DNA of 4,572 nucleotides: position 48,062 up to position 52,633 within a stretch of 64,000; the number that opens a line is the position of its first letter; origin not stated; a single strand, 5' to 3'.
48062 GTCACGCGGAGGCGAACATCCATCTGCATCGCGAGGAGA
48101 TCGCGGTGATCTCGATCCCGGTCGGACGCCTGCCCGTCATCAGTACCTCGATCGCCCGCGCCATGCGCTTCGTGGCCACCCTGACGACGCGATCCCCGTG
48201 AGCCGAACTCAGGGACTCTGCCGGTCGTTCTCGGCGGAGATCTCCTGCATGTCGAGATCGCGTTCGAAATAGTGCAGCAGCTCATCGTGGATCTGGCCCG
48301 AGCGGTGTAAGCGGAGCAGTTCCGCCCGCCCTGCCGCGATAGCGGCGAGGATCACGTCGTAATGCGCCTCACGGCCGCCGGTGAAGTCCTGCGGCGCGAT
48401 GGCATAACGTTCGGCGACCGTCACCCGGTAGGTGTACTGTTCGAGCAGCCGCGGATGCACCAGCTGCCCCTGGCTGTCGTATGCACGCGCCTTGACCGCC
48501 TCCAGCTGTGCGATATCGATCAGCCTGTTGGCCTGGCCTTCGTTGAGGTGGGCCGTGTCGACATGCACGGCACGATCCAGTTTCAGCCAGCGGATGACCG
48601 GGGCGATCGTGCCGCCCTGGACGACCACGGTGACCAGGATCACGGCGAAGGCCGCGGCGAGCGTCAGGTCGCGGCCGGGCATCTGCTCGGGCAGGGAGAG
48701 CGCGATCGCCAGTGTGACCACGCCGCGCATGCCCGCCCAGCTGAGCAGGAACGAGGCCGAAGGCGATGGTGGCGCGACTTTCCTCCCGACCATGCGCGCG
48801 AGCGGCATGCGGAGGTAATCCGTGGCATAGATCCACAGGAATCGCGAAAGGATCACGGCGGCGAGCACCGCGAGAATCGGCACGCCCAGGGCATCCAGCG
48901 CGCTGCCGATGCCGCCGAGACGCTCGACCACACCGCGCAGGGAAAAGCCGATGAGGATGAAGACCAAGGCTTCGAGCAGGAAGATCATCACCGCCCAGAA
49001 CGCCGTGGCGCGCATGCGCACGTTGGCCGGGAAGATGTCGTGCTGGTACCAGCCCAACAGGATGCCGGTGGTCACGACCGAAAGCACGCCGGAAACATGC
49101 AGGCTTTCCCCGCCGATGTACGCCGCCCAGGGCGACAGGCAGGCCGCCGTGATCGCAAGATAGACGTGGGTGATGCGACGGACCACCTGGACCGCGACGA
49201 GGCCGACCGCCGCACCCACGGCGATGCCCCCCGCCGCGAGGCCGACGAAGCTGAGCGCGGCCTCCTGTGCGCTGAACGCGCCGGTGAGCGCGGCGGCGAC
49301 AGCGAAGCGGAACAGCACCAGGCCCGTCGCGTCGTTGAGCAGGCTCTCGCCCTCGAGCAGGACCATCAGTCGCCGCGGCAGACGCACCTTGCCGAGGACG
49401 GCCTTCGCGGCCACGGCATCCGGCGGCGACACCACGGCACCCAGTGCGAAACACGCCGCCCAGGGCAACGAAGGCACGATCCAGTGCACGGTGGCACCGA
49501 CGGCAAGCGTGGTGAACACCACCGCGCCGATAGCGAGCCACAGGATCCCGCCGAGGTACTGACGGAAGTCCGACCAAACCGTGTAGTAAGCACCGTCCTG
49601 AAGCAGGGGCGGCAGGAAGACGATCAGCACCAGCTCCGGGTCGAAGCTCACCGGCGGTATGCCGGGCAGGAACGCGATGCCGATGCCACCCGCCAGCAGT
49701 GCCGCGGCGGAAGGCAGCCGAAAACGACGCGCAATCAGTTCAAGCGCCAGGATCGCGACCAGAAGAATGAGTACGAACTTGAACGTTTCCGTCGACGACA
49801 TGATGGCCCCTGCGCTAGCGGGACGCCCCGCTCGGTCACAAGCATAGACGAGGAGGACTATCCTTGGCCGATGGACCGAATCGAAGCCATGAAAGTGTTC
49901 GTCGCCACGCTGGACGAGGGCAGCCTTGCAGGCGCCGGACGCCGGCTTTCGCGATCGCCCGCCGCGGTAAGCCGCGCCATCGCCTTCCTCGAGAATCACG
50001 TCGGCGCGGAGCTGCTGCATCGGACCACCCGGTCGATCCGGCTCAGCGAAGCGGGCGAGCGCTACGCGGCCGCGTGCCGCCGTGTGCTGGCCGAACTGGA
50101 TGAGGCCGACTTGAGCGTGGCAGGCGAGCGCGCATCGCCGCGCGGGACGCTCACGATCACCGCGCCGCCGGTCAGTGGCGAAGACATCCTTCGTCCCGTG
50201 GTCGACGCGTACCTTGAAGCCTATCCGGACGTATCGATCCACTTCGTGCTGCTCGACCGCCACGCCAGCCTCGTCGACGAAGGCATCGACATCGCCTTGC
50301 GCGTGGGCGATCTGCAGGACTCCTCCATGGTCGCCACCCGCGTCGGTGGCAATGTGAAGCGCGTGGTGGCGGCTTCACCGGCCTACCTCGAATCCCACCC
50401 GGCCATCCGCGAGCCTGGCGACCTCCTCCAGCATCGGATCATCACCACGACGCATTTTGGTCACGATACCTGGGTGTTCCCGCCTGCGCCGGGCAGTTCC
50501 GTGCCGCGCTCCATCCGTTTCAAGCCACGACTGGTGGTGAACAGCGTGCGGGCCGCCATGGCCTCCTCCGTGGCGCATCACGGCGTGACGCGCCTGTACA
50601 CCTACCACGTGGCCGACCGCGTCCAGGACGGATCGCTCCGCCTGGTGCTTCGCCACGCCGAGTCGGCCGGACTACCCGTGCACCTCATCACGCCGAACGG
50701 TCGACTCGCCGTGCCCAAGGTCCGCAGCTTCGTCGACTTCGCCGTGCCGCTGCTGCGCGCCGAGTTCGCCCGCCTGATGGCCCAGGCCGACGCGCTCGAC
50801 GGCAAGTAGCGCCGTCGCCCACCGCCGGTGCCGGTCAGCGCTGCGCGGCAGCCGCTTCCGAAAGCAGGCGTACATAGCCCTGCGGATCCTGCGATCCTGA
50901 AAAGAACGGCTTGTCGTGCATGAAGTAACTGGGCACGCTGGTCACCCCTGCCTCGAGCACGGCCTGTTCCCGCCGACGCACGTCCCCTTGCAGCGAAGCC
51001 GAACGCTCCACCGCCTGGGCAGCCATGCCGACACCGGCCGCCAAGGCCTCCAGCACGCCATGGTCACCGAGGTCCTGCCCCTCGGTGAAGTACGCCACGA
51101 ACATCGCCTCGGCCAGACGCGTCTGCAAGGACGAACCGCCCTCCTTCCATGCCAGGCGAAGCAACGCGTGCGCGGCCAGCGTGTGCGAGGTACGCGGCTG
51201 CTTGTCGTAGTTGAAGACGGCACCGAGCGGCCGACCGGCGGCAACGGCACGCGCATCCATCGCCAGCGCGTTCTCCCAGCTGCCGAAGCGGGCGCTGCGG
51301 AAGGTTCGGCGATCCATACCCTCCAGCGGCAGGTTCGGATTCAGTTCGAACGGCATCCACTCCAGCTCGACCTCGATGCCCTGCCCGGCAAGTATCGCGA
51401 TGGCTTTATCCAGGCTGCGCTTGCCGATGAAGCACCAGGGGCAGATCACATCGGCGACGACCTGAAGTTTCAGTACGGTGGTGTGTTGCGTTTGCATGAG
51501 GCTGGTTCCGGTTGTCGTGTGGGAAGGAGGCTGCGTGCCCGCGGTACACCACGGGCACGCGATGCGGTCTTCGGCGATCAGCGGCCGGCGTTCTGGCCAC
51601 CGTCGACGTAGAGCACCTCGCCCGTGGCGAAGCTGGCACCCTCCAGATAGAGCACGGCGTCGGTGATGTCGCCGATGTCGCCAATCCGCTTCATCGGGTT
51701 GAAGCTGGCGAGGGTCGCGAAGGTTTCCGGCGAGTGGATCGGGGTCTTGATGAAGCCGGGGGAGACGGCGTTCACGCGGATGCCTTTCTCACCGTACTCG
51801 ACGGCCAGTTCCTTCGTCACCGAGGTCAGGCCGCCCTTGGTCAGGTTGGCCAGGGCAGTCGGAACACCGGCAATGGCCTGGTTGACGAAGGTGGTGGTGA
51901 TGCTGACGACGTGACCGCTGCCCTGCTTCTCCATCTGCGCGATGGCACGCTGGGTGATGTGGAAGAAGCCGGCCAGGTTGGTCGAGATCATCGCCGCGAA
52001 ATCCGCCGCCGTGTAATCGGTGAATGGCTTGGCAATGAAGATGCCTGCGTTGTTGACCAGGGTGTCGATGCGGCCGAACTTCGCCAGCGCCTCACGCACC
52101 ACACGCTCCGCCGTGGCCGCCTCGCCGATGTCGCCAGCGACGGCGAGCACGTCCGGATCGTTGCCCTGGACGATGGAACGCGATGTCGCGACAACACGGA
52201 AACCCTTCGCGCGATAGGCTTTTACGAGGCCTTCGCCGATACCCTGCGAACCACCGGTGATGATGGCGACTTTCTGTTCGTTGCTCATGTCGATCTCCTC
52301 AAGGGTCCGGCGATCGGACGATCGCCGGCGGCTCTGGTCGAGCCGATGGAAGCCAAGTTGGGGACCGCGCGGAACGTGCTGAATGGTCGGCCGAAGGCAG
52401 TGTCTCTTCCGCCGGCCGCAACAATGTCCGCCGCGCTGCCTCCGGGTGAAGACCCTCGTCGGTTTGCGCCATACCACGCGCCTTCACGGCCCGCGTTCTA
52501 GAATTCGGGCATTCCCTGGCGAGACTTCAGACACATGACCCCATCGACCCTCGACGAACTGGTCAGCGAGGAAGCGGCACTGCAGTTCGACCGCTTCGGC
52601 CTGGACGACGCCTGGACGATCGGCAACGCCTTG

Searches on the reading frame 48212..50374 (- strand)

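Call 92: search_protein_families(library=pfam, proteins=[window:48212-50374:-], max_evalue=0.00001)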
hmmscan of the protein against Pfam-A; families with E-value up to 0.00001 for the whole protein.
window:48212-50374:- (721 aa): 1 family
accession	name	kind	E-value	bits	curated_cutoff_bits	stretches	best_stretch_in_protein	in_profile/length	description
PF00999.27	Na_H_Exchanger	-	2.5e-51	175.2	26.2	1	204-596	4-375/375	Sodium/hydrogen exchanger, transmembrane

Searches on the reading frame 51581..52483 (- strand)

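Call 92: search_protein_families(library=pfam, proteins=[window:51581-52483:-], max_evalue=0.00001)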
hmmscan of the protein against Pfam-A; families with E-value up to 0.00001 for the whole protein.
window:51581-52483:- (301 aa): 4 families
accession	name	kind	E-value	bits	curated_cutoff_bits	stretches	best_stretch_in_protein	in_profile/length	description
PF13561.12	adh_short_C2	-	5.9e-46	157.4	27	1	80-297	6-235/236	Enoyl-(Acyl carrier protein) reductase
PF00106.31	adh_short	-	1.4e-40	139.4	26.6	1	71-251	1-188/195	short chain dehydrogenase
PF23441.1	SDR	-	7.9e-08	32.4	27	1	103-251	50-200/258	SDR-like rossmann domain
PF08659.16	KR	-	1.4e-06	28.8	22.6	1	74-179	4-122/180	KR domain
